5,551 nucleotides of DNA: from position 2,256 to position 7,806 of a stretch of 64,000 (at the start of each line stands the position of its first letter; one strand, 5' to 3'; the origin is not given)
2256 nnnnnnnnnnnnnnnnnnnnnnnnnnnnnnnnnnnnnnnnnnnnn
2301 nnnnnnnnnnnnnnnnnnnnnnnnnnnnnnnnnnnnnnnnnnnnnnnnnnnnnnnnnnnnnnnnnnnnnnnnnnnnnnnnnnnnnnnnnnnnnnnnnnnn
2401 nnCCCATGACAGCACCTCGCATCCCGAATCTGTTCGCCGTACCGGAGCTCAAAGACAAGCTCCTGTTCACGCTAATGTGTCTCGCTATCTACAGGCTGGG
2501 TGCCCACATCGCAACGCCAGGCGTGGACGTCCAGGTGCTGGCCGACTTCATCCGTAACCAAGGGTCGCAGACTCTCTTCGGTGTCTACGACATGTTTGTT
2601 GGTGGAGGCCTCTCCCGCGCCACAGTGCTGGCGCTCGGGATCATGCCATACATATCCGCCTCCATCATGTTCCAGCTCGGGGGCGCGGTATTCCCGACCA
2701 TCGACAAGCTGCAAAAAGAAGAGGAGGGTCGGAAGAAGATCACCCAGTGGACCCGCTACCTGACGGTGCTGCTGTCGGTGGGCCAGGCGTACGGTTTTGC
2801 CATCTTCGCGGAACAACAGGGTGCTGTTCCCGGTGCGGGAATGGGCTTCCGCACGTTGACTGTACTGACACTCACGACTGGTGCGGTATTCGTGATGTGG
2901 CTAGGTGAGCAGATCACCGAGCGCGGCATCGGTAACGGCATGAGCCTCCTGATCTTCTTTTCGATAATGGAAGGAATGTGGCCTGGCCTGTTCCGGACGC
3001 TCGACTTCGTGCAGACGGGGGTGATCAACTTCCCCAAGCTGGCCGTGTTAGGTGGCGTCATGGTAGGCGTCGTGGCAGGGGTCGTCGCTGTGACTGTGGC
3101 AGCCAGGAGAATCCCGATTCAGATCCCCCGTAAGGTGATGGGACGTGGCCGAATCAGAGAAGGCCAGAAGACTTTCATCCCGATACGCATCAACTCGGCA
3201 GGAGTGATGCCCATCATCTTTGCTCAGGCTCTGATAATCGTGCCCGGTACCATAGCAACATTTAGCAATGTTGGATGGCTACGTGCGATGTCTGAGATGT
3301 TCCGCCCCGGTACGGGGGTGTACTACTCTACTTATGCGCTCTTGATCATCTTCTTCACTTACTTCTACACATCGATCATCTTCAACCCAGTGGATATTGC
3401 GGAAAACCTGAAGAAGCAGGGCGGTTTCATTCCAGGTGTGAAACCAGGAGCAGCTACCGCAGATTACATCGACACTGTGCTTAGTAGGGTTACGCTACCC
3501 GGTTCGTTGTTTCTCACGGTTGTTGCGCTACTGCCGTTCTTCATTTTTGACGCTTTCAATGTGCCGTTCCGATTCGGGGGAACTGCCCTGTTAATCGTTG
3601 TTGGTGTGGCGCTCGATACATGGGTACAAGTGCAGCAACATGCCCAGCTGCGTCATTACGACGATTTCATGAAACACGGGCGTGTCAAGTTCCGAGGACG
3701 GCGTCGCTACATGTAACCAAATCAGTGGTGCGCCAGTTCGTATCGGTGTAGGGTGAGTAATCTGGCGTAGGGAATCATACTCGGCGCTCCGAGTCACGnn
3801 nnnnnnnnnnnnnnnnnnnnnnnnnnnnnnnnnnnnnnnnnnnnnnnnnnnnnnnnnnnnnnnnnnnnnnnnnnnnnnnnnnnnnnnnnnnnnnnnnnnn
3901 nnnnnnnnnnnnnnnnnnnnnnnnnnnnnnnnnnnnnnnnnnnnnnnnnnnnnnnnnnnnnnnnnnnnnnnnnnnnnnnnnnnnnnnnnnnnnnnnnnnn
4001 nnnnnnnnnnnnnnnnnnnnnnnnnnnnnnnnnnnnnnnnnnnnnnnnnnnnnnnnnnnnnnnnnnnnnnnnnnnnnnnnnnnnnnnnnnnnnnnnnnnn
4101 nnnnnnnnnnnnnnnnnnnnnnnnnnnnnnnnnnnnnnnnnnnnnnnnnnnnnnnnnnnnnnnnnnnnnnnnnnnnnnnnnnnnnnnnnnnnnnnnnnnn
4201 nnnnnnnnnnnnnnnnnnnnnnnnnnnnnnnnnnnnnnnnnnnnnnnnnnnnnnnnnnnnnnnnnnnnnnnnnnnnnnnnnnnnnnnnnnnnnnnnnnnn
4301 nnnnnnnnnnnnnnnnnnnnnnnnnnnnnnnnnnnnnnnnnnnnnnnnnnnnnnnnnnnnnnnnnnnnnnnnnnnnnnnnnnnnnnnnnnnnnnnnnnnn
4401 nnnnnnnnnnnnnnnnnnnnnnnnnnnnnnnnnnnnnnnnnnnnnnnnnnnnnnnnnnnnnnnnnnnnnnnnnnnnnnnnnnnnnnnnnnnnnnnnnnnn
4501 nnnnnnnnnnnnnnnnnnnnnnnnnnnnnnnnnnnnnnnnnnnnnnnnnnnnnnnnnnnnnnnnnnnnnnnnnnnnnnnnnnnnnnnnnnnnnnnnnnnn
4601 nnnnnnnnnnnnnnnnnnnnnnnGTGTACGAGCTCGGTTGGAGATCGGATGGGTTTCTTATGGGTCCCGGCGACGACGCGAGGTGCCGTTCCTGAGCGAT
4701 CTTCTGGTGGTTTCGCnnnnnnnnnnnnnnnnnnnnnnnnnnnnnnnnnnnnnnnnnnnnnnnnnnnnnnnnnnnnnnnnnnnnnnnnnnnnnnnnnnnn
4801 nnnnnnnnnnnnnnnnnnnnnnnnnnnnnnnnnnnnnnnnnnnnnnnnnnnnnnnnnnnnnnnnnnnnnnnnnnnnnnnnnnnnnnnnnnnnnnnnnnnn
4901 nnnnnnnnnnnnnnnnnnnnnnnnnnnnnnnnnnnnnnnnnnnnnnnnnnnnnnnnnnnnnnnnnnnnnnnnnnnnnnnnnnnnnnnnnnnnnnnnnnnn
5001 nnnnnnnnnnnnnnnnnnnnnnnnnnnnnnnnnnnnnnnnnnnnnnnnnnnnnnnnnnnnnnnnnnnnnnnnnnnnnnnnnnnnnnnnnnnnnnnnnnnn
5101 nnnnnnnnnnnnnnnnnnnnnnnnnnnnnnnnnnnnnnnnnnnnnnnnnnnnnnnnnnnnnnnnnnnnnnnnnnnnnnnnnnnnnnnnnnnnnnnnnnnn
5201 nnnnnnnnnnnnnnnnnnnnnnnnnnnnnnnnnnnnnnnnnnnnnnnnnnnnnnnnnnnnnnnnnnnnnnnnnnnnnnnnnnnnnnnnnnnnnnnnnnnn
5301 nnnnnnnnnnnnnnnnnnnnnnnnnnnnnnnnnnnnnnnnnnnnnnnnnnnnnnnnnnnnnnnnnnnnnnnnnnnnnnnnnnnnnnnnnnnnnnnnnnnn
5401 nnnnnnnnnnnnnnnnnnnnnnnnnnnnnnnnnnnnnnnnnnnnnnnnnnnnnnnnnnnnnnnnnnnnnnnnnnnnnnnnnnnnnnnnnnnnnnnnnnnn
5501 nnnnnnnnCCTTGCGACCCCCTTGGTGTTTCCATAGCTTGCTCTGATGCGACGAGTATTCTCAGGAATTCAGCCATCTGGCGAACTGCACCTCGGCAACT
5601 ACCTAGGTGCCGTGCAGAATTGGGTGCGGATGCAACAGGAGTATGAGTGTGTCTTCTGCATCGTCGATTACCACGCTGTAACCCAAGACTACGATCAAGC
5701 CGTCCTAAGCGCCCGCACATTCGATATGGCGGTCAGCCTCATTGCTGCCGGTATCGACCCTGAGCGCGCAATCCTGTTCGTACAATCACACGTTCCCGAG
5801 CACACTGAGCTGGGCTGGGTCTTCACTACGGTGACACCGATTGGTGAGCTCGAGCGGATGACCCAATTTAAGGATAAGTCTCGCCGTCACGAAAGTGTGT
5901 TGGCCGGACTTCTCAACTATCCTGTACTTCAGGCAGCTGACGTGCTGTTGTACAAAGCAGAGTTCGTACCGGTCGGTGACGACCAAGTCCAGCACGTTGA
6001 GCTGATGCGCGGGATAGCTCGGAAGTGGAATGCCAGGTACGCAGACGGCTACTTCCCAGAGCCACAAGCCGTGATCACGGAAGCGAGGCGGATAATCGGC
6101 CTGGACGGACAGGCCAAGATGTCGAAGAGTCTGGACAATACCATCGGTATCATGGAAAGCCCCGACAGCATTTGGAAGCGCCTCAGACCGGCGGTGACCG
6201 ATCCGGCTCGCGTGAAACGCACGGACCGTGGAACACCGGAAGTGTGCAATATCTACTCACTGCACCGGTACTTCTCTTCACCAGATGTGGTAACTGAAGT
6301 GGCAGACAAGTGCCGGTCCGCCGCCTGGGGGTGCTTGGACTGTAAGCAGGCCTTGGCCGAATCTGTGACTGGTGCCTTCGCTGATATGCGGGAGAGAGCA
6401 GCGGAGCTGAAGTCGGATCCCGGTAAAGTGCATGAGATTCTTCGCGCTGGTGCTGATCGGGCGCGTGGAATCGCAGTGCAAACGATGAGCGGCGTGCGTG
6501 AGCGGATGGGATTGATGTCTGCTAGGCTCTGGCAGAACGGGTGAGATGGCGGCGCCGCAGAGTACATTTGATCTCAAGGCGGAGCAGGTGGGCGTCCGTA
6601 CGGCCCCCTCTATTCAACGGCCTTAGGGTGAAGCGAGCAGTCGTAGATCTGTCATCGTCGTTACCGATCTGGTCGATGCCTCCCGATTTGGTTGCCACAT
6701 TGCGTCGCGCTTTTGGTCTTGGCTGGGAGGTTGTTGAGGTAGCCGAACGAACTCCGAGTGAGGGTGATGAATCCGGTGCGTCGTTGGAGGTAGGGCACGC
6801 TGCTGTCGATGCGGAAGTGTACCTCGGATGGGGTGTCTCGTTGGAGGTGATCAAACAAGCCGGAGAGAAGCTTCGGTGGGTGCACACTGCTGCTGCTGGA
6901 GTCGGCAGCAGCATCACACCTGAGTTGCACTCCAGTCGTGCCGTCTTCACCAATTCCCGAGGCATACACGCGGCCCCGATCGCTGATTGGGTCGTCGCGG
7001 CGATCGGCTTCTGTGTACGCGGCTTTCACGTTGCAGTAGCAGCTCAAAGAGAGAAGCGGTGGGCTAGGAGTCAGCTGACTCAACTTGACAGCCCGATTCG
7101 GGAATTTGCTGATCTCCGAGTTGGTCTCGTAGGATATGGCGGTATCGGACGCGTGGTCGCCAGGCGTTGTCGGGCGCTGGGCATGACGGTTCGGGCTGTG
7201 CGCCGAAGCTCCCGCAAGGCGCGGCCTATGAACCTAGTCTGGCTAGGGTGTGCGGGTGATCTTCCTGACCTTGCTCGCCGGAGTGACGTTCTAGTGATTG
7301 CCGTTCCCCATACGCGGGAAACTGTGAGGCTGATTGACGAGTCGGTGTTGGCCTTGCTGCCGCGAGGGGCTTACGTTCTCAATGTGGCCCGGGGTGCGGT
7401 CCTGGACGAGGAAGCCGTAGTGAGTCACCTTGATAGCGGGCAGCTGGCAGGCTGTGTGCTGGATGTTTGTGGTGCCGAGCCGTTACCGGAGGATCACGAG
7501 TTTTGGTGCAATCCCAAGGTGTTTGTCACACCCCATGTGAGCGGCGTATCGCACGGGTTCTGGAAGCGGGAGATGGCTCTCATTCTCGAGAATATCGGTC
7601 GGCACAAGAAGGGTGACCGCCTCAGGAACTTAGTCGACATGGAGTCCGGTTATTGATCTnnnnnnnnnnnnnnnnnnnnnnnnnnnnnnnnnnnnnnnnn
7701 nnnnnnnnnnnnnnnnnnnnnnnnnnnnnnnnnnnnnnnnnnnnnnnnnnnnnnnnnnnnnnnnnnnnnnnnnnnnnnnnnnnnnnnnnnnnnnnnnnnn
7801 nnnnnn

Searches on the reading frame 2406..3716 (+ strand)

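Call 12: search_protein_families(library=pfam, proteins=[window:2406-3716:+], max_evalue=0.0001)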
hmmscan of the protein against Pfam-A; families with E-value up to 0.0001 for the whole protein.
window:2406-3716:+ (436 aa): 1 family
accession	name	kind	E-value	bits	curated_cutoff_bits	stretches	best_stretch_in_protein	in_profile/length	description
PF00344.25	SecY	-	5.6e-103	344.9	32.2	1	73-405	1-305/306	SecY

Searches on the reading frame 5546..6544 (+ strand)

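Call 12: search_protein_families(library=pfam, proteins=[window:5546-6544:+], max_evalue=0.0001)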
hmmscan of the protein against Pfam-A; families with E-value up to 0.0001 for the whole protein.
window:5546-6544:+ (332 aa): 1 family
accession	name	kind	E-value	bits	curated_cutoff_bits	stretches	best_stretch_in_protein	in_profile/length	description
PF00579.31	tRNA-synt_1b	-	1.6e-72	244.7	21.1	1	3-278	7-291/292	tRNA synthetases class I (W and Y)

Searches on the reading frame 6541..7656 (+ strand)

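Call 12: search_protein_families(library=pfam, proteins=[window:6541-7656:+], max_evalue=0.0001)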
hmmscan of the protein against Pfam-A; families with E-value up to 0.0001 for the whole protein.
window:6541-7656:+ (371 aa): 2 families
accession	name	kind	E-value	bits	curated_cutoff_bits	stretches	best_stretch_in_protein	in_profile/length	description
PF02826.25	2-Hacid_dh_C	-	4.3e-45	153.7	25.1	1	158-334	7-178/178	D-isomer specific 2-hydroxyacid dehydrogenase, NAD binding domain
PF03807.23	F420_oxidored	-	6.7e-05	23.9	21.6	0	193-257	1-69/94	NADP oxidoreductase coenzyme F420-dependent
